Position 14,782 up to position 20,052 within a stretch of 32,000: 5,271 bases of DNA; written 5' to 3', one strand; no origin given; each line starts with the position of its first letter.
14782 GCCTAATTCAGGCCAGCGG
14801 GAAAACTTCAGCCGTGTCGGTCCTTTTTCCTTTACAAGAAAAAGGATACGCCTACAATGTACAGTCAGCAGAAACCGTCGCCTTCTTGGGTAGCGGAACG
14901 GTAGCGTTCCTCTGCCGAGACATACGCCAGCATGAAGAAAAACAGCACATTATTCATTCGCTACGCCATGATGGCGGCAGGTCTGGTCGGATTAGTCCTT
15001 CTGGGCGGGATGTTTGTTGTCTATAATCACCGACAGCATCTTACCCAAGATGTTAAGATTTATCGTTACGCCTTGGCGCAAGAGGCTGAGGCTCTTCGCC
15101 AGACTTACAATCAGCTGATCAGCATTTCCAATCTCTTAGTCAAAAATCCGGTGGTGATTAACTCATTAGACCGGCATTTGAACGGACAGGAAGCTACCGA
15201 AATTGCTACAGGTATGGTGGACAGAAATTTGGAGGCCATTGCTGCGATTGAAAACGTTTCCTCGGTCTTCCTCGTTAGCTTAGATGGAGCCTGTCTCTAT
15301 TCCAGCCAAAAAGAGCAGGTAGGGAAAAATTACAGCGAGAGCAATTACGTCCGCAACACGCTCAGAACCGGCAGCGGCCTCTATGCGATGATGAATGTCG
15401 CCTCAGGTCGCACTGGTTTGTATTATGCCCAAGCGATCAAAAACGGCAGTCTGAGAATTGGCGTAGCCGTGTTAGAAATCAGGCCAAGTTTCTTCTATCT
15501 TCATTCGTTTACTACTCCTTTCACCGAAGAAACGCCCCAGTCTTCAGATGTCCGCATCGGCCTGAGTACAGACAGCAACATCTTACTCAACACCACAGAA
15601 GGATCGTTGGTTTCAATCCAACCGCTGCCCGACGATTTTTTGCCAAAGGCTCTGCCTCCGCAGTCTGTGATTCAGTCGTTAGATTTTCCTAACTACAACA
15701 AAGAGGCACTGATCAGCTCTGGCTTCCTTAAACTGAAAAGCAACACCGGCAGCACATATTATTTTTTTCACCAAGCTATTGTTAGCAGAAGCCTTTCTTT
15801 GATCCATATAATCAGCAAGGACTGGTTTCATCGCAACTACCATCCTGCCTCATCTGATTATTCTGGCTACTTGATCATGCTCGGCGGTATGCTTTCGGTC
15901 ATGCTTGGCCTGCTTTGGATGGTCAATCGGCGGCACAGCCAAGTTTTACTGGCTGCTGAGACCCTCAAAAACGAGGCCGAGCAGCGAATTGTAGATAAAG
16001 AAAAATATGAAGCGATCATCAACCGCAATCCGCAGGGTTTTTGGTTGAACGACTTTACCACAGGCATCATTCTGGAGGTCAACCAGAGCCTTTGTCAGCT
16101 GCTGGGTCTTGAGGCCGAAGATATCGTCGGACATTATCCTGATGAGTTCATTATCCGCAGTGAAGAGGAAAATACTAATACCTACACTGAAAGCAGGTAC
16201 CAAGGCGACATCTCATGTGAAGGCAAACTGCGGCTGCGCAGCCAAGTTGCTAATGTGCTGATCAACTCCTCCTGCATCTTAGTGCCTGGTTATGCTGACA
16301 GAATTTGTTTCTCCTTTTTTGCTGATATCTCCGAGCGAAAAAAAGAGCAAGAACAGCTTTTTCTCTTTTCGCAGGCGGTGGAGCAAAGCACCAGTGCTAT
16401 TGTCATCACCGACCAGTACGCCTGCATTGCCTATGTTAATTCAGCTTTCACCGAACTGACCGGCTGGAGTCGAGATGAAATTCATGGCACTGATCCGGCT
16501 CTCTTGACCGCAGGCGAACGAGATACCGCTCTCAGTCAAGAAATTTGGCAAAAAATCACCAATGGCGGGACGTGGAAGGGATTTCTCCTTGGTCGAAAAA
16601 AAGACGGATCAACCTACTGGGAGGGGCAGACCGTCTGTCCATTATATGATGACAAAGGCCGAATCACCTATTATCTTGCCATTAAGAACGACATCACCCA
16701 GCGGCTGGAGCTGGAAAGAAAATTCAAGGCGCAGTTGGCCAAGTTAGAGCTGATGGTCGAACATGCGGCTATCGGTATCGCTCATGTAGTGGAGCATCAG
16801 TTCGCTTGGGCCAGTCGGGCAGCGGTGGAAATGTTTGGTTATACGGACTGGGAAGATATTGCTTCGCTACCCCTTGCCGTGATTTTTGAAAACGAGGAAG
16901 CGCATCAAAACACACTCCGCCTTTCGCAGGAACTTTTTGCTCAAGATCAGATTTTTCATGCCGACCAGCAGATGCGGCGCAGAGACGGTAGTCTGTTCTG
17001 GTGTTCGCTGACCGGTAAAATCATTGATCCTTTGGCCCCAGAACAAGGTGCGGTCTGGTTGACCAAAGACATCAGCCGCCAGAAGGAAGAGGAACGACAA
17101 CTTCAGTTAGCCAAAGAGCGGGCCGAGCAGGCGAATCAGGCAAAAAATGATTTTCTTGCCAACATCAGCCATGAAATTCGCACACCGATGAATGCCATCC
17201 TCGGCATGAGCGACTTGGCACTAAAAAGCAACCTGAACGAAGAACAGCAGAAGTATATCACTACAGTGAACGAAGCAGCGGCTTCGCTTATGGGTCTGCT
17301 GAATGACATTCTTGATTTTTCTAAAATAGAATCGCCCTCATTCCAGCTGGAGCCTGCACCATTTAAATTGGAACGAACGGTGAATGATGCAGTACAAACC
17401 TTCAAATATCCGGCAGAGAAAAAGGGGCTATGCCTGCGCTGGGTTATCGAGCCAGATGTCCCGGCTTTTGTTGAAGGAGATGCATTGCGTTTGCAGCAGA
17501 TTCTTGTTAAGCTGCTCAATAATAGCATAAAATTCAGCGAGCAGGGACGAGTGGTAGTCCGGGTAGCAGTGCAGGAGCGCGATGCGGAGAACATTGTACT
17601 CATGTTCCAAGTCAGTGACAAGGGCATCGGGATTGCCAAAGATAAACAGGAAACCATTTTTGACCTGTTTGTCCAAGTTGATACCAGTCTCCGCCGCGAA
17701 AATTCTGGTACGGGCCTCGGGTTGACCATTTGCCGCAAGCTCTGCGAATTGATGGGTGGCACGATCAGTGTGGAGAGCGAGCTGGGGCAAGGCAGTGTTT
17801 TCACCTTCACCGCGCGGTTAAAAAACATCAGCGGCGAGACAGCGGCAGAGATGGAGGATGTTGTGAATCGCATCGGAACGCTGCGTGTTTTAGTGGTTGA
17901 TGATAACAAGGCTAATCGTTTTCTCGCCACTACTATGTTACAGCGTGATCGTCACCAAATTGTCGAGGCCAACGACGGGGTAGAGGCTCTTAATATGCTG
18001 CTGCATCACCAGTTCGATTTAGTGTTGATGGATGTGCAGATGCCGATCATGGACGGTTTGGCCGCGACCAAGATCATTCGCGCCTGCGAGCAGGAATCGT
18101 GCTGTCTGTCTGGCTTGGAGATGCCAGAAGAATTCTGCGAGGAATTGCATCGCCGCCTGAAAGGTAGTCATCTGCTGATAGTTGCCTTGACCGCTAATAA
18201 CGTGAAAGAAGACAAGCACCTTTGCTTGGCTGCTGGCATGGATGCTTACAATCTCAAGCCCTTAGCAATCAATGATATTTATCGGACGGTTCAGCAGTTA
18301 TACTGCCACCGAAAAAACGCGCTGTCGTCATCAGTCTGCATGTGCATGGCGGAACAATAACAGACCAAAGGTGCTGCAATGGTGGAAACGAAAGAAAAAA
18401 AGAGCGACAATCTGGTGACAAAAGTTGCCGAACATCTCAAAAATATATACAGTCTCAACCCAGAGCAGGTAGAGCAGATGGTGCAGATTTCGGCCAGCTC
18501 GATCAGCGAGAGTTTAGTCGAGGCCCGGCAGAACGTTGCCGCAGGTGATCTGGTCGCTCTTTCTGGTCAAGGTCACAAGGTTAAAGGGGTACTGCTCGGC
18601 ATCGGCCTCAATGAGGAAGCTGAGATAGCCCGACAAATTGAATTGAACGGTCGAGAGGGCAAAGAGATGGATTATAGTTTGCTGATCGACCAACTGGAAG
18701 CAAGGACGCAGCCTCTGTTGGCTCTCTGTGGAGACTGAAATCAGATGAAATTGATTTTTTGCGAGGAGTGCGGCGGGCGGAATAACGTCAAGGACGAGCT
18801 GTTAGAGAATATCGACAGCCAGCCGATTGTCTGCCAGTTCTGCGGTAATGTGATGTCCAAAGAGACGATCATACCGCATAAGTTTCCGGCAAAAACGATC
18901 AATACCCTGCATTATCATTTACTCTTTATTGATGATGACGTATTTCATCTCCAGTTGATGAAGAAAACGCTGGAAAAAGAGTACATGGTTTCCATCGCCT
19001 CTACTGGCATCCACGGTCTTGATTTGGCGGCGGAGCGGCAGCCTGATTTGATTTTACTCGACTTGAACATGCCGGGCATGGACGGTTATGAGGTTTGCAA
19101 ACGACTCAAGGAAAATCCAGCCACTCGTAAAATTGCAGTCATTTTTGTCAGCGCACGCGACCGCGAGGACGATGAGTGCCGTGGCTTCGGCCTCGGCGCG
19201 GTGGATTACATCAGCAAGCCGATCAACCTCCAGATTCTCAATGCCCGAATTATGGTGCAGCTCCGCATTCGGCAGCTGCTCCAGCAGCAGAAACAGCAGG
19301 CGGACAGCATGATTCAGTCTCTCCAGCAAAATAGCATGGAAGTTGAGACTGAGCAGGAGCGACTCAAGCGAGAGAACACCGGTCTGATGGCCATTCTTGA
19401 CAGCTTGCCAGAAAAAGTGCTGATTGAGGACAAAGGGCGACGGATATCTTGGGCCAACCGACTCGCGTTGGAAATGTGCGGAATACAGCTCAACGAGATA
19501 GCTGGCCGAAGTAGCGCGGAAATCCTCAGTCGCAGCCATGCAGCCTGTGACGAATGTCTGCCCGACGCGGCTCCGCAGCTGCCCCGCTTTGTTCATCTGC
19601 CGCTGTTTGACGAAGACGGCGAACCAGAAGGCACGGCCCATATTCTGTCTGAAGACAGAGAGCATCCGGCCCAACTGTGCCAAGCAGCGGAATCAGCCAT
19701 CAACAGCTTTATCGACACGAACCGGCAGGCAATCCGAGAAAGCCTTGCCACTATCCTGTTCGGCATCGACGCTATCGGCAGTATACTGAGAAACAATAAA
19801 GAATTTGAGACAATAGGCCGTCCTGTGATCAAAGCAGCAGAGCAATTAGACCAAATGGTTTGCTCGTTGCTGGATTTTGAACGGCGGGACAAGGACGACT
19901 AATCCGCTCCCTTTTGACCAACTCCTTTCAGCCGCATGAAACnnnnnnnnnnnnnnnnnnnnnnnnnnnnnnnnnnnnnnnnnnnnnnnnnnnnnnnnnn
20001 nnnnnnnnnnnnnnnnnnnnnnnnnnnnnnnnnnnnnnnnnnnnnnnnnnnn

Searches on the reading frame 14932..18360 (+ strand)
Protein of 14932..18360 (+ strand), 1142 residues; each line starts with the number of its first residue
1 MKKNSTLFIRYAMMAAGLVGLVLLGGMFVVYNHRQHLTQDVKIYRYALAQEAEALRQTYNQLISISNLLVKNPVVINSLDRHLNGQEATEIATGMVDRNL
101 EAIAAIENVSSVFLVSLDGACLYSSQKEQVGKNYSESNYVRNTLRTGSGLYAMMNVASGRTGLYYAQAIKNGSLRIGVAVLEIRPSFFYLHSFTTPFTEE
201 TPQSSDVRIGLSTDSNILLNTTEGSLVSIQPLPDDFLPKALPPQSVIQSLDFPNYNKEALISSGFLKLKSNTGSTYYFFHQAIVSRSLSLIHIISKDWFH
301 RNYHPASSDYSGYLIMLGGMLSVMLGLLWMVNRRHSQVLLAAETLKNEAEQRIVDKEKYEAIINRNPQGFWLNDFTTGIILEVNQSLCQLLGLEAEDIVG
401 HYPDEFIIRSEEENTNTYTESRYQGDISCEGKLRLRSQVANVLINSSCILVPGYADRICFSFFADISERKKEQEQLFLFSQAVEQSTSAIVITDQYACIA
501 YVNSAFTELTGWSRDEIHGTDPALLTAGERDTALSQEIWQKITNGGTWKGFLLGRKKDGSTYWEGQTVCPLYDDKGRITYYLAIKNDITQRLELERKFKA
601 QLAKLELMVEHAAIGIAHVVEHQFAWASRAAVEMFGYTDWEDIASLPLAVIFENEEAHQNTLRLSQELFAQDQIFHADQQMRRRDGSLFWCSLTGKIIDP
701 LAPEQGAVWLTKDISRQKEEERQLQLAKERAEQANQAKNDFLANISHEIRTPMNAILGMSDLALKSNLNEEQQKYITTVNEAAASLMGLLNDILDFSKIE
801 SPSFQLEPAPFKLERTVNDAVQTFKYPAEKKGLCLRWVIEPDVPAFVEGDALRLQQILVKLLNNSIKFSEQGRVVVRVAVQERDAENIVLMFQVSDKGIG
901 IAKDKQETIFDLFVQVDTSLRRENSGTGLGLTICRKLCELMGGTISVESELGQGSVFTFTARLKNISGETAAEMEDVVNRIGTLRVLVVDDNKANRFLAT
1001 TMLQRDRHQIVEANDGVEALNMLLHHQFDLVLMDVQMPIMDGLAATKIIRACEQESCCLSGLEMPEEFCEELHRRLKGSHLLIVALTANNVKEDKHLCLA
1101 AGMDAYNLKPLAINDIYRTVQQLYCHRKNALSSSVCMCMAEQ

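Call 8: search_protein_families(library=pfam, proteins=[window:14932-18360:+], max_evalue=0.01)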
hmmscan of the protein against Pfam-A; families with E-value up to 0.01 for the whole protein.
window:14932-18360:+ (1142 aa): 9 families
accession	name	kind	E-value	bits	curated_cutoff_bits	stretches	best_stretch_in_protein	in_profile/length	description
PF00989.32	PAS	-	2e-29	102.3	22.6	2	479-588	3-113/113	PAS fold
PF02518.31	HATPase_c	-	1.4e-27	96.7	26.4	1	849-964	1-110/111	Histidine kinase-, DNA gyrase B-, and HSP90-like ATPase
PF13426.13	PAS_9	-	1.4e-27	96.4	27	3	489-590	3-103/103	PAS domain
PF00512.31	HisKA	-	1.1e-20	73.9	26.9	1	737-801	1-65/66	His Kinase A (phospho-acceptor) domain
PF00072.30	Response_reg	-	1.4e-20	74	30.2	1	986-1053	1-68/111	Response regulator receiver domain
PF13188.13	PAS_8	-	1e-19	70.1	21.8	2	357-400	1-44/65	PAS domain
PF08447.18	PAS_3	-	2.2e-14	53.9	25.6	1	500-583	2-87/89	PAS fold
PF08448.16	PAS_4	-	2.9e-09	37.6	23.1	1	483-591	1-108/110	PAS fold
PF24990.1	PAS_13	-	0.0011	19.8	27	0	499-604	12-73/143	ERT1/acuK family PAS domain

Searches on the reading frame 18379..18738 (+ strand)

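Call 8: search_protein_families(library=pfam, proteins=[window:18379-18738:+], max_evalue=0.01)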
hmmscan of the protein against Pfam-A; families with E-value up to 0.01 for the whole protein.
window:18379-18738:+ (119 aa): 1 family
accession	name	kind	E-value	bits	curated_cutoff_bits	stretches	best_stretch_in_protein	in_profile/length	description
PF01627.28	Hpt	-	4.6e-06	27.2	24.6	1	33-109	1-77/84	Hpt domain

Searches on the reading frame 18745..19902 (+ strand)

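Call 8: search_protein_families(library=pfam, proteins=[window:18745-19902:+], max_evalue=0.01)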
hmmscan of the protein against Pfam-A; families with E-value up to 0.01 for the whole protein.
window:18745-19902:+ (385 aa): 5 families
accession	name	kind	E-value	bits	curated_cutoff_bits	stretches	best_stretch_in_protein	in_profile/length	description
PF00072.30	Response_reg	-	6.5e-25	87.9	30.2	1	60-169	2-110/111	Response regulator receiver domain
PF00989.32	PAS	-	4.6e-06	27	22.6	1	216-260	5-49/113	PAS fold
PF08448.16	PAS_4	-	0.00024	21.8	23.1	0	218-266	1-49/110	PAS fold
PF13188.13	PAS_8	-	0.00046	20.4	21.8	1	216-264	5-50/65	PAS domain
PF20492.3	ERM_helical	-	0.0064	17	40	0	176-221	50-95/120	Ezrin/radixin/moesin, alpha-helical domain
